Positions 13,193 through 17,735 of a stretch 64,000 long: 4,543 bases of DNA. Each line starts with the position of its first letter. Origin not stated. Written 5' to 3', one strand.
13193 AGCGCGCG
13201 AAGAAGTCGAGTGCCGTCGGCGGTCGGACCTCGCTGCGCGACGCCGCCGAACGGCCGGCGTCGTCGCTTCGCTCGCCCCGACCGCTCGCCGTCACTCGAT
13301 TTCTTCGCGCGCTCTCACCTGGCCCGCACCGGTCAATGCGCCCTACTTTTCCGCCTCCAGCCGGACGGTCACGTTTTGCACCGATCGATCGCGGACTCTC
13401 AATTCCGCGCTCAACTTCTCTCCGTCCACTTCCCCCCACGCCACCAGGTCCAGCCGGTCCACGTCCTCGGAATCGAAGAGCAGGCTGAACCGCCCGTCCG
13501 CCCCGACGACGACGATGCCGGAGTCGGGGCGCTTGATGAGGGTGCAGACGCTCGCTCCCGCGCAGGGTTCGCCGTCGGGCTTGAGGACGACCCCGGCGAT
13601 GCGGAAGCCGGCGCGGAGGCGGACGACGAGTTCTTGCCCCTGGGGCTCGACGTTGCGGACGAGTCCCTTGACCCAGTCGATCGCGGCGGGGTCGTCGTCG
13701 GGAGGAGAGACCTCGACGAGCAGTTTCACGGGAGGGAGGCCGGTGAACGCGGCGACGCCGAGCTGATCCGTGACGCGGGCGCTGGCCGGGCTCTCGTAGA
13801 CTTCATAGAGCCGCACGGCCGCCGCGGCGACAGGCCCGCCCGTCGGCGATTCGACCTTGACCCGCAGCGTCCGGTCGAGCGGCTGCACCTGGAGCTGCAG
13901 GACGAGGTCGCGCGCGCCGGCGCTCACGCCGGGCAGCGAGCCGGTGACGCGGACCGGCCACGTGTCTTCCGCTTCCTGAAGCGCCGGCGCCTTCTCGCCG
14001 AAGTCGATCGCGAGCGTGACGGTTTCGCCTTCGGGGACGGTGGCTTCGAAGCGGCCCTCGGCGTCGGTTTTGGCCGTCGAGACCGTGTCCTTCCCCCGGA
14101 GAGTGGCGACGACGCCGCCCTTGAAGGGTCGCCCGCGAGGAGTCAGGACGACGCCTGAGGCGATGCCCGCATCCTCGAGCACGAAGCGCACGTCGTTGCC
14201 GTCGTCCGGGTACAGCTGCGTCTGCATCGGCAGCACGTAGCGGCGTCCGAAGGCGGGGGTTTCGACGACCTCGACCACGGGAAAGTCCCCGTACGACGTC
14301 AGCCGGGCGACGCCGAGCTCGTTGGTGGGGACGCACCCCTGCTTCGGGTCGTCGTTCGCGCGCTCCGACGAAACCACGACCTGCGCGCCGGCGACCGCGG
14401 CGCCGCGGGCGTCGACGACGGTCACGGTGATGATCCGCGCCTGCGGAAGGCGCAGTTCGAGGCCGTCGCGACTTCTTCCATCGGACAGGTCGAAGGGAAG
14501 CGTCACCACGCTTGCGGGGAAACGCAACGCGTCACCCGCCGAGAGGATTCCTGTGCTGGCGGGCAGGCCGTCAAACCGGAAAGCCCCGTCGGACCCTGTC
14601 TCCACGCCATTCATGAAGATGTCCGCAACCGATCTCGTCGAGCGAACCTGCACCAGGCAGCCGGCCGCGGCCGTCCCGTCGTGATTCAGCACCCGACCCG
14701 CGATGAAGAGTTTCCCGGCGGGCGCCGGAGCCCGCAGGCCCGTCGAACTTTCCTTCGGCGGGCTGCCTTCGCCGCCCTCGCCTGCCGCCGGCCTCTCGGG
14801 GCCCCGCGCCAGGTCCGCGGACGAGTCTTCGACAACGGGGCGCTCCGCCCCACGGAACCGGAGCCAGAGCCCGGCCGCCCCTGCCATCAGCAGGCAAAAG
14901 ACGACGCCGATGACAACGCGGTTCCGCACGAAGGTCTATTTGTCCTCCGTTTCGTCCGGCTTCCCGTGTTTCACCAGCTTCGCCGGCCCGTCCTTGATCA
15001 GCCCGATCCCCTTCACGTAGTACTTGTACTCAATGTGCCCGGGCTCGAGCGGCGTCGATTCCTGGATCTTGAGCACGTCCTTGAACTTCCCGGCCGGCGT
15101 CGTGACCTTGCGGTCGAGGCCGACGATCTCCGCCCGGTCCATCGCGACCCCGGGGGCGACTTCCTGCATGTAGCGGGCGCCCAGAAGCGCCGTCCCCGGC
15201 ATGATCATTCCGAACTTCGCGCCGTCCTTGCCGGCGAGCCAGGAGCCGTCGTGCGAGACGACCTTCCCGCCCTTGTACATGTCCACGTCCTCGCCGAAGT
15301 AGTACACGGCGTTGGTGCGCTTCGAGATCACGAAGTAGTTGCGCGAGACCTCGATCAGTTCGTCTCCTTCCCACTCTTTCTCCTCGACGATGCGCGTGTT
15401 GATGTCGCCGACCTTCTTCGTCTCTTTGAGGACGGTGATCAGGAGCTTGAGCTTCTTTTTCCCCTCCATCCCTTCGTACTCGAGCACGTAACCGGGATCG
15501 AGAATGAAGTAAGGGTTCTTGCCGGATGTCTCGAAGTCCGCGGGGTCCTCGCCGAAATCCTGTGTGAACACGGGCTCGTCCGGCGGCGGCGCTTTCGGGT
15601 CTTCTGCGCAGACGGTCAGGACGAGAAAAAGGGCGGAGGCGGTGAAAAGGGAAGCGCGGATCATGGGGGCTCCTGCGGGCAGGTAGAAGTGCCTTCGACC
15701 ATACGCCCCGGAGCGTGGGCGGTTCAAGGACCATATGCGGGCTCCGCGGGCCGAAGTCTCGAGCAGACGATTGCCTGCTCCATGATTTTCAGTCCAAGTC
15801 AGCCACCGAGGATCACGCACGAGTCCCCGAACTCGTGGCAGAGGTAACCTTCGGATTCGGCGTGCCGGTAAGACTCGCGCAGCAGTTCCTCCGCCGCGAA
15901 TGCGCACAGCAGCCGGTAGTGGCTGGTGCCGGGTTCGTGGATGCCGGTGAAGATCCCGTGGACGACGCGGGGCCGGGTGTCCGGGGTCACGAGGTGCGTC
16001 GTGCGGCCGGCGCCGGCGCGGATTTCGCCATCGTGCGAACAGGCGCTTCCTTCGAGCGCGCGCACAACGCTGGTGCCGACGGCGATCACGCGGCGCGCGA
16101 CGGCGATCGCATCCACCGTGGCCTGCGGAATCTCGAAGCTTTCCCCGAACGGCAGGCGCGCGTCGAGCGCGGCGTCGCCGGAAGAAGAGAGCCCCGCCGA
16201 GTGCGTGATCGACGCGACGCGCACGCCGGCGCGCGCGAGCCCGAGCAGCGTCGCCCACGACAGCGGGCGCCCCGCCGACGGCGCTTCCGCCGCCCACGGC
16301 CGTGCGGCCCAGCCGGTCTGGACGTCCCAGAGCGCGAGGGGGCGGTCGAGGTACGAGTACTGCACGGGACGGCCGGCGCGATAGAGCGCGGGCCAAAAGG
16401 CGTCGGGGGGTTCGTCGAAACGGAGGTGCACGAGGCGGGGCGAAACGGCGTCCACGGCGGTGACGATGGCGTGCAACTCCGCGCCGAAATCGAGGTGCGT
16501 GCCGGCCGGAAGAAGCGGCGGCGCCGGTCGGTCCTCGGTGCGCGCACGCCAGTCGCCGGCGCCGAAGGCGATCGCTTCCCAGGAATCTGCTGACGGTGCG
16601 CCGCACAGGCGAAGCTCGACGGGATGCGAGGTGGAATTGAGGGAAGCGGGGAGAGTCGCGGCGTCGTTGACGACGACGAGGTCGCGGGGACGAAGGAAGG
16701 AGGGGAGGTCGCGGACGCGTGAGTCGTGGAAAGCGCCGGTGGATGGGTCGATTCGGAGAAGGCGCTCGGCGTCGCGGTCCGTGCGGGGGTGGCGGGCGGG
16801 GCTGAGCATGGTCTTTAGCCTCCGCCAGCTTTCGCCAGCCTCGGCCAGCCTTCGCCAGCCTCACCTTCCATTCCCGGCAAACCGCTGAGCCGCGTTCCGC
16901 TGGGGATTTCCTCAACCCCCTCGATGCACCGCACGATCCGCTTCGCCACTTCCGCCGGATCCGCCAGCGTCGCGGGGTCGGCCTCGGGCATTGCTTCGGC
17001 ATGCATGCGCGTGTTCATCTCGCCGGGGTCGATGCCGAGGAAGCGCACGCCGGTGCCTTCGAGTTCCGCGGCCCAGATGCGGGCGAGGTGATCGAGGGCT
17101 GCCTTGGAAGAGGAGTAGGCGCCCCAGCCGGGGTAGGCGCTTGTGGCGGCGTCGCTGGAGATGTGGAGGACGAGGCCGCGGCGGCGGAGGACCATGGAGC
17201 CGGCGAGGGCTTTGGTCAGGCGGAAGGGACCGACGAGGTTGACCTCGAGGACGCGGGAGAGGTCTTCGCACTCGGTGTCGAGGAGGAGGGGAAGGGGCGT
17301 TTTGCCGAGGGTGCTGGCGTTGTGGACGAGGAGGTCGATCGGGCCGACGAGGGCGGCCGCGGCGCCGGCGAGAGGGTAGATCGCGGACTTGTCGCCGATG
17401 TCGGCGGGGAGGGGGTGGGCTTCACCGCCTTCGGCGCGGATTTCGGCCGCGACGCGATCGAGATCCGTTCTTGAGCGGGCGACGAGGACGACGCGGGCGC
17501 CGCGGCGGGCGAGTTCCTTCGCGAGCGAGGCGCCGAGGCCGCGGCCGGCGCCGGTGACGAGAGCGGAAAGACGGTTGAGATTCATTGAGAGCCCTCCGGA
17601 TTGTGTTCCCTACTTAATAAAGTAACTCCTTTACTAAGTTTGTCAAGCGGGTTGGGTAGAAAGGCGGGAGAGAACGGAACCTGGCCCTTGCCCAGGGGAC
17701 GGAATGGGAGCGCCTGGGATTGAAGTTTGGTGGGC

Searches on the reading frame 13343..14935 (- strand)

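Call 13: search_protein_families(library=pfam, proteins=[window:13343-14935:-], max_evalue=0.01)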
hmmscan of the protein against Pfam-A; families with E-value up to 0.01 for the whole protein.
window:13343-14935:- (530 aa): 8 families
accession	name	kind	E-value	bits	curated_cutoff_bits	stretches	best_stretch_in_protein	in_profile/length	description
PF13620.12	CarboxypepD_reg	-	2.6e-25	89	32.3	3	356-412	1-57/82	Carboxypeptidase regulatory-like domain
PF02369.22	Big_1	-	8.8e-10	39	34.9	1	168-213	20-65/93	Bacterial Ig-like domain (group 1)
PF24107.1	DUF7382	-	1e-08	35.3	27.4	1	166-210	19-62/65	Domain of unknown function (DUF7382)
PF17789.7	MG4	-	3.8e-06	27.5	24.7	0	169-213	18-59/95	Macroglobulin domain MG4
PF25020.1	TTR_TEN1-4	-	9.6e-06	25.9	27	0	256-309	6-58/86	Teneurin TTR-like domain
PF13715.12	CarbopepD_reg_2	-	0.00017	22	32.2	0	277-312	17-52/88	CarboxypepD_reg-like domain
PF09134.16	Invasin_D3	-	0.0013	19.6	33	0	166-211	21-64/98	Invasin, domain 3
PF11974.14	bMG3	-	0.0054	17.1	34.9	0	359-400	17-59/103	Bacterial alpha-2-macroglobulin MG3 domain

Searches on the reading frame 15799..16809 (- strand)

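Call 13: search_protein_families(library=pfam, proteins=[window:15799-16809:-], max_evalue=0.01)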
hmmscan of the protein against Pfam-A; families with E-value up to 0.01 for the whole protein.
window:15799-16809:- (336 aa): 1 family
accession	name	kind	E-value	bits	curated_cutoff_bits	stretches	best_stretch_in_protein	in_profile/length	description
PF02547.20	Queuosine_synth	-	3.2e-48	165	25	1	5-333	14-322/322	Queuosine biosynthesis protein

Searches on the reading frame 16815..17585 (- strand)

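Call 13: search_protein_families(library=pfam, proteins=[window:16815-17585:-], max_evalue=0.01)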
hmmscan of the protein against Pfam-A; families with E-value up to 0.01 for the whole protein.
window:16815-17585:- (256 aa): 4 families
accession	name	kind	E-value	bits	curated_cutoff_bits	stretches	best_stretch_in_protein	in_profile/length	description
PF00106.31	adh_short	-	5.8e-47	160.1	26.6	1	8-199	3-191/195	short chain dehydrogenase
PF13561.12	adh_short_C2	-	9.8e-35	120.7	27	1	12-203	1-188/236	Enoyl-(Acyl carrier protein) reductase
PF08659.16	KR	-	1.5e-15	58.1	22.6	1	8-173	3-165/180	KR domain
PF01370.27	Epimerase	-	0.00087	19.2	20.9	1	8-174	1-159/240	NAD dependent epimerase/dehydratase family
